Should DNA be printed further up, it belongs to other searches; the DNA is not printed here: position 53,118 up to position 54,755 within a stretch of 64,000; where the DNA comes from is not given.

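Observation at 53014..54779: Membrane HD-GYP operon ending in a secreted micro-peptide (............)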

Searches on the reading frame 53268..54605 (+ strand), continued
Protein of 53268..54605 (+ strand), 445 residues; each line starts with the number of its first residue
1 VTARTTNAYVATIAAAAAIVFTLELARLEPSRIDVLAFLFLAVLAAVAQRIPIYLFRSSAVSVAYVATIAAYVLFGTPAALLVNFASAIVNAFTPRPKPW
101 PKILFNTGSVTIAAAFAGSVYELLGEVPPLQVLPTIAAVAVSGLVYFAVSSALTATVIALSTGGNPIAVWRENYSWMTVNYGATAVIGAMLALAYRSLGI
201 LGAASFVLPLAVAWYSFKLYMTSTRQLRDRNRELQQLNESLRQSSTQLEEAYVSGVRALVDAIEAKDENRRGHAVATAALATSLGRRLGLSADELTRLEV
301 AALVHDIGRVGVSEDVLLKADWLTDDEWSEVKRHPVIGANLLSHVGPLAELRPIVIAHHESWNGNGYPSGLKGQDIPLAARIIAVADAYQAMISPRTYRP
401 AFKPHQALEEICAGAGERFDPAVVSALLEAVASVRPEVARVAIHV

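Call 40: find_homologous_proteins(query=L007:2406-3983:+, max_evalue=1e-20)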
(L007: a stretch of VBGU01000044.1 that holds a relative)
Query L007:2406-3983:+ (526 aa): 1646 proteins with E <= 1e-20 among 8000 candidates; the best 120 are listed.
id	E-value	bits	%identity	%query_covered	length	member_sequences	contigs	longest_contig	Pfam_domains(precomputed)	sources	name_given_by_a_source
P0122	0.0e+0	1040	98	93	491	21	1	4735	PF00082.28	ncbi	-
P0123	1.8e-279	946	88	93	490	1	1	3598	PF00082.28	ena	-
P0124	1.3e-278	943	88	93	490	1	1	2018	PF00082.28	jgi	-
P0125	2.2e-278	942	88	93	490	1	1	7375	PF00082.28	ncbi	-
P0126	2.7e-278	942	88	93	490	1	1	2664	PF00082.28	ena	-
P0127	6.8e-278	940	88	93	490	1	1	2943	PF00082.28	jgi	-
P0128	2.2e-277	939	88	93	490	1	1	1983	PF00082.28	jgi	jgi:serine protease AprX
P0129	2.8e-277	938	88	93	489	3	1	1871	PF00082.28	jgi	jgi:serine protease AprX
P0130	1.5e-275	933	89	88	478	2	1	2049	PF00082.28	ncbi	-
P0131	2.4e-275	932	87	93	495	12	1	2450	PF00082.28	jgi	-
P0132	1.2e-273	926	87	93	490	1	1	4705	PF00082.28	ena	-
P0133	1.6e-269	913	86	93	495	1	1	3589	PF00082.28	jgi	jgi:serine protease AprX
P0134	2.6e-269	912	84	93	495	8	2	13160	PF00082.28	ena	-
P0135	3.2e-269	912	87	91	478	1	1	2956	PF00082.28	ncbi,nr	ncbi:MAG TPA: S8 family peptidase [Candidatus Limnocylindria bacterium]|nr:S8 family peptidase [Cand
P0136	6.4e-269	911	85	93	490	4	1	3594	PF00082.28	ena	-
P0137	9.3e-269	910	85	93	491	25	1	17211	PF00082.28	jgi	-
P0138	3.0e-268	909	84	93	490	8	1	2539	PF00082.28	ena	-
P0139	1.6e-267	906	85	93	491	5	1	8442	PF00082.28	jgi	-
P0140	1.1e-266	903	85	93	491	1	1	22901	PF00082.28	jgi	jgi:serine protease AprX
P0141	1.2e-265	900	83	93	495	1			PF00082.28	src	-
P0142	2.8e-265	899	84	93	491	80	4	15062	PF00082.28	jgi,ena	-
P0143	8.0e-265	897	83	93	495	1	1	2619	PF00082.28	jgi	jgi:serine protease AprX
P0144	1.3e-264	897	84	93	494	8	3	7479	PF00082.28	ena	-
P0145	3.3e-264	895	83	93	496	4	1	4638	PF00082.28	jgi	-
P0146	8.5e-264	894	84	93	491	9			PF00082.28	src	-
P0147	1.3e-263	893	84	93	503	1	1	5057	PF00082.28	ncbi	-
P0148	2.9e-263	892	84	93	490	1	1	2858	PF00082.28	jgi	jgi:serine protease AprX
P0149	7.1e-263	891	84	88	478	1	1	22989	PF00082.28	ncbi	ncbi:MAG TPA: S8 family peptidase [Candidatus Limnocylindria bacterium]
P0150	7.7e-263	891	83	93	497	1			PF00082.28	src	-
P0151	1.3e-262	890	83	93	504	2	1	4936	PF00082.28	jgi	jgi:serine protease AprX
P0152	1.9e-262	889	84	93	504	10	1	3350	PF00082.28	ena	-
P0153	2.8e-262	889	83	93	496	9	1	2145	PF00082.28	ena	-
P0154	3.1e-262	889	83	93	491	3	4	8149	PF00082.28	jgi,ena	-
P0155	7.5e-262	887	83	93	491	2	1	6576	PF00082.28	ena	-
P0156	8.1e-262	887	83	93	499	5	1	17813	PF00082.28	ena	-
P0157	1.5e-261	886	83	93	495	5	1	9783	PF00082.28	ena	-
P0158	4.2e-261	885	85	91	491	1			PF00082.28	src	-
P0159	5.8e-261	885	82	93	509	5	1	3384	PF00082.28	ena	-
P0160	6.8e-261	884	83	93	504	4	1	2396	PF00082.28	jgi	jgi:serine protease AprX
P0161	2.7e-260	882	83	93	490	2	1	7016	PF00082.28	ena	-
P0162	4.2e-260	882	83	93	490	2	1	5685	PF00082.28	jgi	jgi:serine protease AprX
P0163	1.8e-259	880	83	93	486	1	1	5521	PF00082.28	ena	-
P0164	3.6e-259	879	82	93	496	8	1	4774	PF00082.28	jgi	-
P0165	1.0e-258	877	83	88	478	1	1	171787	PF00082.28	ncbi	ncbi:MAG: S8 family serine peptidase [Chloroflexota bacterium]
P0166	1.1e-258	877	82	93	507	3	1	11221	PF00082.28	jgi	jgi:serine protease AprX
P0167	1.3e-258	877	82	93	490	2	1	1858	PF00082.28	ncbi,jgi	-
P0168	1.8e-258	876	81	93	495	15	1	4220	PF00082.28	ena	-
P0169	3.6e-258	875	82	93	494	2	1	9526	PF00082.28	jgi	jgi:serine protease AprX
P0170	6.7e-258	874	81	93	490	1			PF00082.28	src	-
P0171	8.0e-258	874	82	93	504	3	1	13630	PF00082.28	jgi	jgi:serine protease AprX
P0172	1.7e-257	873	80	94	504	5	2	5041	PF00082.28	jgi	jgi:serine protease AprX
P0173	6.0e-257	871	81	93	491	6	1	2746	PF00082.28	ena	-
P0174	1.6e-256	870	81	93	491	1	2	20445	PF00082.28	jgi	jgi:serine protease AprX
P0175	2.8e-256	869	82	93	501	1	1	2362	PF00082.28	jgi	jgi:serine protease AprX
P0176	3.3e-256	869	81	93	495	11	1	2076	PF00082.28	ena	-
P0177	8.3e-256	868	81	93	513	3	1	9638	PF00082.28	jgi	jgi:serine protease AprX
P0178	1.5e-255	867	82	93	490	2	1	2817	PF00082.28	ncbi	-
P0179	2.8e-255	866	81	93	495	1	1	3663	PF00082.28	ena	-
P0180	2.9e-255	866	81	93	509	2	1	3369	PF00082.28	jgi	jgi:serine protease AprX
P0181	4.7e-255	865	81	93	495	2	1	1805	PF00082.28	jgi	-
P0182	7.7e-255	864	79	93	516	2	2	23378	PF00082.28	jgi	jgi:serine protease AprX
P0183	1.1e-254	864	80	94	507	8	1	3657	PF00082.28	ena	-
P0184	2.1e-254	863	81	93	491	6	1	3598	PF00082.28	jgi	jgi:serine protease AprX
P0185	4.4e-254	862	80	93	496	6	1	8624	PF00082.28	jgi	jgi:serine protease AprX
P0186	4.6e-254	862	80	93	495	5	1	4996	PF00082.28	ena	-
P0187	7.0e-254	861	81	93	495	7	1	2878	PF00082.28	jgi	-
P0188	8.6e-254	861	81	93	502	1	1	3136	PF00082.28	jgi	jgi:serine protease AprX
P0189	9.9e-254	861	80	93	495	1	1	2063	PF00082.28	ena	-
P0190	1.0e-253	861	81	93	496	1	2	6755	PF00082.28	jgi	jgi:serine protease AprX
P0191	1.5e-253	860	81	93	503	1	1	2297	PF00082.28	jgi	jgi:serine protease AprX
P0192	2.1e-253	860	80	93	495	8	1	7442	PF00082.28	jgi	jgi:serine protease AprX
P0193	4.5e-253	859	81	93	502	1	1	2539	PF00082.28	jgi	jgi:serine protease AprX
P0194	3.2e-252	856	81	88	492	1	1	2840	PF00082.28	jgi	jgi:serine protease AprX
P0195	3.4e-252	856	81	93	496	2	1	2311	PF00082.28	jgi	jgi:serine protease AprX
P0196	3.9e-252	855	81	93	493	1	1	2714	PF00082.28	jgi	jgi:serine protease AprX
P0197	5.1e-252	855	80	93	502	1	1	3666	PF00082.28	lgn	-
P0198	8.4e-252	854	80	93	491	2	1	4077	PF00082.28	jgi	jgi:serine protease AprX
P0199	8.6e-252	854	82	93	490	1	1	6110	PF00082.28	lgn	-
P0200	1.8e-251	853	80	93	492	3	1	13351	PF00082.28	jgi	jgi:serine protease AprX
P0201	1.3e-249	847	88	86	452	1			PF00082.28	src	-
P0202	1.7e-249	847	79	93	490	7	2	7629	PF00082.28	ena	-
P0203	1.9e-249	847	80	93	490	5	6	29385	PF00082.28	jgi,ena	-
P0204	5.7e-249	845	80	91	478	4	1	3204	PF00082.28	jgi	-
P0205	9.0e-249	844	80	93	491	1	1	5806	PF00082.28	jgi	jgi:serine protease AprX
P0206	5.8e-248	842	80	93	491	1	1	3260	PF00082.28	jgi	jgi:serine protease AprX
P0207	6.2e-247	838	79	92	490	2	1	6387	PF00082.28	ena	-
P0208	7.6e-247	838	79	93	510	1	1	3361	PF00082.28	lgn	-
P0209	1.6e-246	837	78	93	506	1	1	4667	PF00082.28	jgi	jgi:serine protease AprX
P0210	6.0e-246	835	80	93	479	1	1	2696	PF00082.28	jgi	jgi:serine protease AprX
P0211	1.1e-245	834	77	93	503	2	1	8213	PF00082.28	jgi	jgi:serine protease AprX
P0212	2.6e-245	833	80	91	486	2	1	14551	PF00082.28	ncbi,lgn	ncbi:MAG: S8 family serine peptidase [Candidatus Limnocylindria bacterium]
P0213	1.4e-244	831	78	93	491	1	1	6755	PF00082.28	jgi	jgi:serine protease AprX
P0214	1.2e-243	827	77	93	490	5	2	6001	PF00082.28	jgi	jgi:serine protease AprX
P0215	2.9e-243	826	78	93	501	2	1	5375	PF00082.28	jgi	-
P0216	3.3e-243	826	78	92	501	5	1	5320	PF00082.28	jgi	jgi:serine protease AprX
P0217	6.5e-243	825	76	96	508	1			PF00082.28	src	-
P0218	7.2e-243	825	77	93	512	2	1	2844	PF00082.28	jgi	jgi:serine protease AprX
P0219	1.8e-242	824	76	93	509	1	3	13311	PF00082.28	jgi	jgi:serine protease AprX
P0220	2.1e-242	823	79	92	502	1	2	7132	PF00082.28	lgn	-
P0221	2.1e-242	823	79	92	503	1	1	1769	PF00082.28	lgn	-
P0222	3.0e-242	823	82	87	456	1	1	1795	PF00082.28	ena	-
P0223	1.3e-241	821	75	93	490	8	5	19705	PF00082.28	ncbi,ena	-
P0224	2.3e-241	820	76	92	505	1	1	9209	PF00082.28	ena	-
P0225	3.2e-241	819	79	90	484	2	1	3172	PF00082.28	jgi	jgi:serine protease AprX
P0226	6.3e-241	818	76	93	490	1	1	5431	PF00082.28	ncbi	-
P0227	6.0e-240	815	76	92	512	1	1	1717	PF00082.28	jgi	jgi:serine protease AprX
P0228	1.8e-239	814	75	92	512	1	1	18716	PF00082.28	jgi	jgi:serine protease AprX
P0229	9.3e-239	811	79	93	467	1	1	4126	PF00082.28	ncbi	-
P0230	6.8e-236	802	75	92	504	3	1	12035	PF00082.28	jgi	jgi:serine protease AprX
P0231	3.5e-235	799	75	92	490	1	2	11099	PF00082.28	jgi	jgi:serine protease AprX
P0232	1.7e-234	797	75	93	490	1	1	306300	PF00082.28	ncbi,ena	-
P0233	6.5e-234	795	76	92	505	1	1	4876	PF00082.28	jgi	jgi:serine protease AprX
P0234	8.7e-234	795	75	93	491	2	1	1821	PF00082.28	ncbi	-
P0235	3.4e-231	786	77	90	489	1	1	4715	PF00082.28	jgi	jgi:serine protease AprX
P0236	2.9e-229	780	74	91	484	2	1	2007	PF00082.28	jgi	jgi:serine protease AprX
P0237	3.8e-229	780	73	94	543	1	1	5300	PF00082.28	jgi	jgi:serine protease AprX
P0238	1.9e-228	777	76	91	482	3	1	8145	PF00082.28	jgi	jgi:serine protease AprX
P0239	3.0e-228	777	73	93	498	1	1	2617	PF00082.28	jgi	jgi:serine protease AprX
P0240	8.3e-228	775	74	91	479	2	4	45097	PF00082.28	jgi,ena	jgi:serine protease AprX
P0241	5.5e-227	772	84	82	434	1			PF00082.28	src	-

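Call 46: predict_structure(alignment_id=A2)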
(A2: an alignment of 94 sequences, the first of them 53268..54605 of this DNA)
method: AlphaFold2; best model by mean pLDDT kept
length: 445 residues; sequences in the alignment: 94
mean_pLDDT: 88.9   pTM: 0.56
mean pLDDT of the five models: 88.9, 87.1, 87.0, 86.9, 85.8
residues with pLDDT >= 90: 296; 70-90: 123; 50-70: 11; < 50: 15
segments of 3 or more residues with pLDDT < 50: 54-57, 435-445
pLDDT, mean of each block of 10 residues (from residue 1): 88 98 95 94 92 52 88 96 95 91 96 96 86 93 95 96 94 89 91 94 90 84 83 88 79 80 74 90 96 94 92 87 91 94 89 96 94 96 97 87 93 95 94 51 41
secondary structure, 60 per line:
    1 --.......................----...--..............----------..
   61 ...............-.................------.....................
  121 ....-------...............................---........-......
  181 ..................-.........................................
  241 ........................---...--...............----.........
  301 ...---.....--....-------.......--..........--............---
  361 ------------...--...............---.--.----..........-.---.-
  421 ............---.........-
elements in order: H3-25 H35-48 H59-75 H77-93 H100-124 H132-162 H166-173 H175-198 H200-264 H273-287 H292-303 H307-311 H314-317 H325-331 H334-343 H346-357 H378-392 H404-413 H421-432 H436-444

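Call 54: predict_structure(alignment_id=A3)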
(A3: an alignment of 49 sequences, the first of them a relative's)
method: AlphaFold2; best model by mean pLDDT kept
length: 491 residues; sequences in the alignment: 49
mean_pLDDT: 52.1   pTM: 0.59
mean pLDDT of the five models: 52.1, 48.1, 48.0, 42.9, 40.2
residues with pLDDT >= 90: 13; 70-90: 132; 50-70: 108; < 50: 238
segments of 3 or more residues with pLDDT < 50: 1-6, 20-30, 108-137, 192-201, 246-253, 275-369, 403-412, 425-491
pLDDT, mean of each block of 10 residues (from residue 1): 47 54 39 74 77 82 88 73 90 80 55 28 26 44 80 70 84 58 62 39 77 72 82 86 56 51 62 45 24 23 25 26 25 27 29 33 36 67 79 64 43 60 47 37 35 25 24 22 24 29
secondary structure, 60 per line:
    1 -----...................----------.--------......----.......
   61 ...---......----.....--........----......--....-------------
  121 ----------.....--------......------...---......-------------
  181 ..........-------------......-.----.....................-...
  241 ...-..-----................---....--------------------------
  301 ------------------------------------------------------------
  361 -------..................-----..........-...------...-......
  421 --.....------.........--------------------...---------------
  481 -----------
elements in order: H6-24 E44-49 H54-63 E67-72 E77-81 H84-91 E96-101 E104-107 H131-135 E144-149 E162-167 H181-190 E204-209 E216-218 H219-236 E238-243 H252-267 E271-274 H368-385 H391-400 E402-404 E411-413 H415-420 H423-427 H434-442

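Call 55: fold_search(model_id=the predicted structure, library=pdb)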
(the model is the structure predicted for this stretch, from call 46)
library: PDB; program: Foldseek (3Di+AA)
matches with E <= 10: 166; with E <= 0.001: 15
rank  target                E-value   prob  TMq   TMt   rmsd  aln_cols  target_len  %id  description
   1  9rbz_B                9.6e-10  1.00  0.39  0.80   3.4       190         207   30  DvhD, HD-GYP domain, c-di-GMP-bound (released 2026-03-04)
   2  4r8z_B                2.0e-09  1.00  0.40  0.80   3.2       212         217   34  Crystal Structure of PA4781 HD-GYP domain from Pseudomonas aeruginosa at 2.2A resolution showing a bi-metallic Ni ion  (released 2015-03-04)
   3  9rbz_C                2.3e-09  1.00  0.40  0.84   5.1       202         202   30  DvhD, HD-GYP domain, c-di-GMP-bound (released 2026-03-04)
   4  4r8z_A                2.6e-09  1.00  0.40  0.78   3.4       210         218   35  Crystal Structure of PA4781 HD-GYP domain from Pseudomonas aeruginosa at 2.2A resolution showing a bi-metallic Ni ion  (released 2015-03-04)
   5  9rbz_A                3.7e-09  1.00  0.40  0.82   5.3       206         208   30  DvhD, HD-GYP domain, c-di-GMP-bound (released 2026-03-04)
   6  4mcw_A                4.6e-09  1.00  0.38  0.47  15.0       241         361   25  Crystal structure of a HD-GYP domain (a cyclic-di-GMP phosphodiesterase) containing a tri-nuclear metal centre (released 2014-02-19)
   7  9rbz_D                7.5e-09  1.00  0.40  0.82   5.3       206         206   30  DvhD, HD-GYP domain, c-di-GMP-bound (released 2026-03-04)
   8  4mcw_B                1.6e-08  1.00  0.39  0.47  15.4       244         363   25  Crystal structure of a HD-GYP domain (a cyclic-di-GMP phosphodiesterase) containing a tri-nuclear metal centre (released 2014-02-19)
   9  9rc0                  3.7e-06  1.00  0.32  0.46   5.2       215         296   24  DvhD, PAS/HD-GYP domains (released 2026-03-04)
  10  5z7c                  3.0e-05  1.00  0.34  0.36   6.0       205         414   21  crystal structure of cyclic GMP-AMP specifc phosphodiesterases in V.cholerae (V-cGAP3) (released 2019-01-02)
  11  3tm8_B                1.0e-04  1.00  0.32  0.45   5.8       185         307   21  Bd1817, a HDG"Y"P protein from Bdellovibrio bacteriovorus (released 2011-10-19)
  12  3tmc_A                1.1e-04  1.00  0.33  0.46  35.5       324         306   15  Bd1817, a HDG"Y"P protein from Bdellovibrio bacteriovorus (released 2011-10-19)
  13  3tmb_B                1.6e-04  1.00  0.32  0.44  33.7       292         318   17  Bd1817, a HDG"Y"P protein from Bdellovibrio bacteriovorus (released 2011-10-19)
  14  3tm8_A                1.8e-04  1.00  0.32  0.45   5.8       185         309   21  Bd1817, a HDG"Y"P protein from Bdellovibrio bacteriovorus (released 2011-10-19)
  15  3tmd                  3.4e-04  1.00  0.32  0.45  35.4       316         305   16  Bd1817, a HDG"Y"P protein from Bdellovibrio bacteriovorus (released 2011-10-19)
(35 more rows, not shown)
